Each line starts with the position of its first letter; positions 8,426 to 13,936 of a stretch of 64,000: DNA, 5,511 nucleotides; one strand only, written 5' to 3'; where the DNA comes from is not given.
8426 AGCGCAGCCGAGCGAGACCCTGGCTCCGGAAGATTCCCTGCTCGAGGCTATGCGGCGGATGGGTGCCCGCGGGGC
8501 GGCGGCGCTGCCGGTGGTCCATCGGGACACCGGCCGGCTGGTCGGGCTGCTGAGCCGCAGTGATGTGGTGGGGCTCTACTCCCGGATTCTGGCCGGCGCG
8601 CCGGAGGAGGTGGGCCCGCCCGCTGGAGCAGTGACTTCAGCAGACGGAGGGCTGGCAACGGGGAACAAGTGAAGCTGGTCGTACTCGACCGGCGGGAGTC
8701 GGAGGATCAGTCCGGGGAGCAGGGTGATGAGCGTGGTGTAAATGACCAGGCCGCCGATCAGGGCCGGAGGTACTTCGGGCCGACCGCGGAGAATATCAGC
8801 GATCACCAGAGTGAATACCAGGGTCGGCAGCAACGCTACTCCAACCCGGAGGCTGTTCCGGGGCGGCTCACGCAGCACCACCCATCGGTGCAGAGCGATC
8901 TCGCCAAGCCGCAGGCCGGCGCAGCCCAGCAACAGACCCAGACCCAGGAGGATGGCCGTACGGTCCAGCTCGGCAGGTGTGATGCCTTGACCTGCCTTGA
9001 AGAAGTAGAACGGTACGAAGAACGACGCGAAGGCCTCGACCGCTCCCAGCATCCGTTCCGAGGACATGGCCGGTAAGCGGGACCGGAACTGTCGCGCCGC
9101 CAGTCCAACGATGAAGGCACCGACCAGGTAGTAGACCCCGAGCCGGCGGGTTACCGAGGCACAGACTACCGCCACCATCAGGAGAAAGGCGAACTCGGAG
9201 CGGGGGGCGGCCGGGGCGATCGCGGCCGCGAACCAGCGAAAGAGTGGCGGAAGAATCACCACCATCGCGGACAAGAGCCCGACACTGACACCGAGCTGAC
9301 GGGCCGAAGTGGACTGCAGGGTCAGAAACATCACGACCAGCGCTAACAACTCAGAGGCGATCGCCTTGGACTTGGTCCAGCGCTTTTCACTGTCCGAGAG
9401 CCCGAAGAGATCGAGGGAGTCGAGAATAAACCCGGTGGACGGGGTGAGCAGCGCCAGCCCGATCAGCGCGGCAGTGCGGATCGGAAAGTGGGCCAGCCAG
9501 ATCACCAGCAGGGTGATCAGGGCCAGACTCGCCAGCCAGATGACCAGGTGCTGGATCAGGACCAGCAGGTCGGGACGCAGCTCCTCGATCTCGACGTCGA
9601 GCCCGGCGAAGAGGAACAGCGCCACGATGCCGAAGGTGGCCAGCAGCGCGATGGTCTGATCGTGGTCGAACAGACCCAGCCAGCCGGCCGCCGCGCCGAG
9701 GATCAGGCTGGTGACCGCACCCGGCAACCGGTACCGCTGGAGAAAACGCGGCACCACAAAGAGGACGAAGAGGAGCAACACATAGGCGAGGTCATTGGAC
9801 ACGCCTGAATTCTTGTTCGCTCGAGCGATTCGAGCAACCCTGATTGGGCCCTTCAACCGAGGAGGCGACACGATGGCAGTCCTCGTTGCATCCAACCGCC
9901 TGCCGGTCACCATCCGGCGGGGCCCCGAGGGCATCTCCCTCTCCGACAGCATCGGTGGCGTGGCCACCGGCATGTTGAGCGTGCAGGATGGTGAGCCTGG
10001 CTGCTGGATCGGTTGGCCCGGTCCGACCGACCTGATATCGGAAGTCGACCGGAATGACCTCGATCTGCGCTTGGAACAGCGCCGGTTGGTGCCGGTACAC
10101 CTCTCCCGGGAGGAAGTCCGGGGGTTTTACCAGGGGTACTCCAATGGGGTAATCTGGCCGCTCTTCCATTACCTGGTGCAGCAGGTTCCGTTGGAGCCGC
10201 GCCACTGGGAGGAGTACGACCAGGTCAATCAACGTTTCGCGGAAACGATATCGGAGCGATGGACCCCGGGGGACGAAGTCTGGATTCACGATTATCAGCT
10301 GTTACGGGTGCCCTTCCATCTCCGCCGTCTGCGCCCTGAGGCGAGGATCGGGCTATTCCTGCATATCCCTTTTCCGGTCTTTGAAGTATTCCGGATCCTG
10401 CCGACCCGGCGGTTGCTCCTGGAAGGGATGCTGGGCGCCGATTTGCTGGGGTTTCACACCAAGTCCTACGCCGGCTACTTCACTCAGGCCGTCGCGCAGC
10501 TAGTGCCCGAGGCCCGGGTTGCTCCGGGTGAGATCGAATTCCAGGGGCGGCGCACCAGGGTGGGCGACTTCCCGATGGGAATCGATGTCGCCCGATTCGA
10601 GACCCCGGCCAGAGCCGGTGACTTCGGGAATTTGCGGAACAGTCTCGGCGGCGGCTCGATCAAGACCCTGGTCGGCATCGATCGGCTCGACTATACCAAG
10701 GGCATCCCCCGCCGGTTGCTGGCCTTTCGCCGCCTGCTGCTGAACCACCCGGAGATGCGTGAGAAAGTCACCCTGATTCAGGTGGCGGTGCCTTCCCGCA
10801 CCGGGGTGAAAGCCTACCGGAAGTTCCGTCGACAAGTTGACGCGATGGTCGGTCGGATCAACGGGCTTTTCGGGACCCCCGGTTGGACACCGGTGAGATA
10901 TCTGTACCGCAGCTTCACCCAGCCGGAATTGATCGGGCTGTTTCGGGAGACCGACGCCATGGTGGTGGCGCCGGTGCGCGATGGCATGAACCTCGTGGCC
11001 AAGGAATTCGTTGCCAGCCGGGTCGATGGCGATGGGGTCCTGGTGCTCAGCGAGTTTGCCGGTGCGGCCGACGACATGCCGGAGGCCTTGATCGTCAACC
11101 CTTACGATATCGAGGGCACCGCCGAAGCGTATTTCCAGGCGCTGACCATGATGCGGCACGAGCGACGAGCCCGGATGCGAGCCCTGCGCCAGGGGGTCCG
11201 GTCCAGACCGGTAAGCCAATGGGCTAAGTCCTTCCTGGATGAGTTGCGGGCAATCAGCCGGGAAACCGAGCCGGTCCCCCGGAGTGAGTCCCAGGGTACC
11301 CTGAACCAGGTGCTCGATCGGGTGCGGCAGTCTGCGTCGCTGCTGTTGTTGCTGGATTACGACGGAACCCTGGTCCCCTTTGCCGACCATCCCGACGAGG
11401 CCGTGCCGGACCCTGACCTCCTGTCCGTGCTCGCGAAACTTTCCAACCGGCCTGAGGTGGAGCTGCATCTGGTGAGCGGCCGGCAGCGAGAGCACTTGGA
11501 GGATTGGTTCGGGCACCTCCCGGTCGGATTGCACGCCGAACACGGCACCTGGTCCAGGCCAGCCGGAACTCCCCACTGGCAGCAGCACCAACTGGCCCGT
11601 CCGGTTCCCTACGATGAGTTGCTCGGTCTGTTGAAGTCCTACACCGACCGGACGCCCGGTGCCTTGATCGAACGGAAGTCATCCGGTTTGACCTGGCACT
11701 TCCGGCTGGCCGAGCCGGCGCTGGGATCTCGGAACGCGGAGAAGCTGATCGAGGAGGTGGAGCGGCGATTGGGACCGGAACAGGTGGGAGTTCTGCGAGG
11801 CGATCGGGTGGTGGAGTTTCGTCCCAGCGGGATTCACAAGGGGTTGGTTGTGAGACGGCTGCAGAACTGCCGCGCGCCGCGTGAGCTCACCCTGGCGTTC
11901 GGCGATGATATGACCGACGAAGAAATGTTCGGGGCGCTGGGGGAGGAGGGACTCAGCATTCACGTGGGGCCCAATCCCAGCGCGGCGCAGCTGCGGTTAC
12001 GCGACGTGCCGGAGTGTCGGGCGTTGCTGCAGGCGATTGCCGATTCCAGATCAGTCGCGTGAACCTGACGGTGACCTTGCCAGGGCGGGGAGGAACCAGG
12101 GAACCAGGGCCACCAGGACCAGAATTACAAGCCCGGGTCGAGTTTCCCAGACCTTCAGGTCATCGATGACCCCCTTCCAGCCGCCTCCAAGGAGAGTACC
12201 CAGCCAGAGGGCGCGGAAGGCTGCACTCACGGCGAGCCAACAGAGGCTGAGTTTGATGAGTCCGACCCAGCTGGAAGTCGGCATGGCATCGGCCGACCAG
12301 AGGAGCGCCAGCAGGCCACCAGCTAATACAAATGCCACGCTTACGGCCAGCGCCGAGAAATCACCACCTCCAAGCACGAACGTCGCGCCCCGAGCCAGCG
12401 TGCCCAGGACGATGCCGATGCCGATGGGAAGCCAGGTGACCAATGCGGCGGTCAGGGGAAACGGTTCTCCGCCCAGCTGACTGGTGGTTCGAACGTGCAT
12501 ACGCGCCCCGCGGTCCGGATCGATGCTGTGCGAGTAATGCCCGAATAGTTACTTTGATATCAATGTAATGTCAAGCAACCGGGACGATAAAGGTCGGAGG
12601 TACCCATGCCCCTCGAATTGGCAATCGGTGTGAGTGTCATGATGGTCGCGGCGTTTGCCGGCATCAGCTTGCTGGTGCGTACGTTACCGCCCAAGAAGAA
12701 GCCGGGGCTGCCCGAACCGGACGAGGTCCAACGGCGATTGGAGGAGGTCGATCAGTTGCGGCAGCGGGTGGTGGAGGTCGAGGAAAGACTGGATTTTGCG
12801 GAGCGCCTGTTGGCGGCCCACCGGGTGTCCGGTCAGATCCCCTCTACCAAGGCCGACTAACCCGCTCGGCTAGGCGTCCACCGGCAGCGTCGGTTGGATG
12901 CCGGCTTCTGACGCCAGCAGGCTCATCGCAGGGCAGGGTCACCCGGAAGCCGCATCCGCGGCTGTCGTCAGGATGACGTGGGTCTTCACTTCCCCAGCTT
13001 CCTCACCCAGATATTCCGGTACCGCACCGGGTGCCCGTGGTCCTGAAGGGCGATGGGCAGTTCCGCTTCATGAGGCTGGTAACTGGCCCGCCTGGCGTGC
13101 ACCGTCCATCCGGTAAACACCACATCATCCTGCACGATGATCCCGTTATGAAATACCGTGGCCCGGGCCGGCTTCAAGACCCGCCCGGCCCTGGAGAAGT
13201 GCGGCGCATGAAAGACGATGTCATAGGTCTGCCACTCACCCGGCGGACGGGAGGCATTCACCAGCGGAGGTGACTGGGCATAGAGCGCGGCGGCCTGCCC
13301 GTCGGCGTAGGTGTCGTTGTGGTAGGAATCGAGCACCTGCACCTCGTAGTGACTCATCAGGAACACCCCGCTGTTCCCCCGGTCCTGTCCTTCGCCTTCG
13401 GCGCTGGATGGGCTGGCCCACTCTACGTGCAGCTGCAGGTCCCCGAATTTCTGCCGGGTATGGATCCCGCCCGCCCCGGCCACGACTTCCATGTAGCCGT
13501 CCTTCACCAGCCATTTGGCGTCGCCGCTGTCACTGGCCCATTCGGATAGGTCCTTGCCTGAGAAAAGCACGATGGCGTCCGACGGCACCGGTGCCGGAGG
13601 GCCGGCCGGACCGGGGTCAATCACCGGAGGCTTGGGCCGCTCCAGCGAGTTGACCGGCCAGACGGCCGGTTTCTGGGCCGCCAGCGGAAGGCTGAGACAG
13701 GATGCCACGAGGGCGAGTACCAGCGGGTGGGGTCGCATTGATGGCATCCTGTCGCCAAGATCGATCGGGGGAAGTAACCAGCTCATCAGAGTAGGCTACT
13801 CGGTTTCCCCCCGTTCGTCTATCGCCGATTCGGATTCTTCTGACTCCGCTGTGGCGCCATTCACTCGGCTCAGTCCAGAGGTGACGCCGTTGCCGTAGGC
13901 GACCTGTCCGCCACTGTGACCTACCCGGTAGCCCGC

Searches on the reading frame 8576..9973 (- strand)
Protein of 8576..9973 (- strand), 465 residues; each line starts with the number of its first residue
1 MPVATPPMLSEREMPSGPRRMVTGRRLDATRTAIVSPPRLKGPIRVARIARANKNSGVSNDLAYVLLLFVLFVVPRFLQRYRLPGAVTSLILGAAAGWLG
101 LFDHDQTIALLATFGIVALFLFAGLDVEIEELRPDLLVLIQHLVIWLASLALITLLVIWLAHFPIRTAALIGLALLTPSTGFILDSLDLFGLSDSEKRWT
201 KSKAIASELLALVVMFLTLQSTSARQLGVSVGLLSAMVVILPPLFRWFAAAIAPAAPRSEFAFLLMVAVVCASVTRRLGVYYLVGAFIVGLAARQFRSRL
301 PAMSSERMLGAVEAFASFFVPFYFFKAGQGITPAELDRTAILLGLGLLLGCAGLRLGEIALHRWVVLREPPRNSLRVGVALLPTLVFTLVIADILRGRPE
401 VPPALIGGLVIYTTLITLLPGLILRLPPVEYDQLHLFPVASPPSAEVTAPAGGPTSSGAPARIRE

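Call 11: search_protein_families(library=pfam, proteins=[window:8576-9973:-])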
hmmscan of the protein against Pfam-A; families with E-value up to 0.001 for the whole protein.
window:8576-9973:- (465 aa): 1 family
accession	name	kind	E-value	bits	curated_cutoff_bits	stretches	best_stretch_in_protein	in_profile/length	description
PF00999.27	Na_H_Exchanger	-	1.4e-21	77.3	26.2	1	69-423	2-368/375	Sodium/hydrogen exchanger, transmembrane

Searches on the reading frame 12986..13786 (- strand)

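Call 12: search_protein_families(library=pfam, proteins=[window:12986-13786:-])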
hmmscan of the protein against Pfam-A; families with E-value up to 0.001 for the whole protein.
window:12986-13786:- (266 aa): 1 family
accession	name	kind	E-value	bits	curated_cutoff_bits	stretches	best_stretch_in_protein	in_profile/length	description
PF06439.18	3keto-disac_hyd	-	7.5e-44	150.5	26.8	1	71-262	2-187/187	3-keto-disaccharide hydrolase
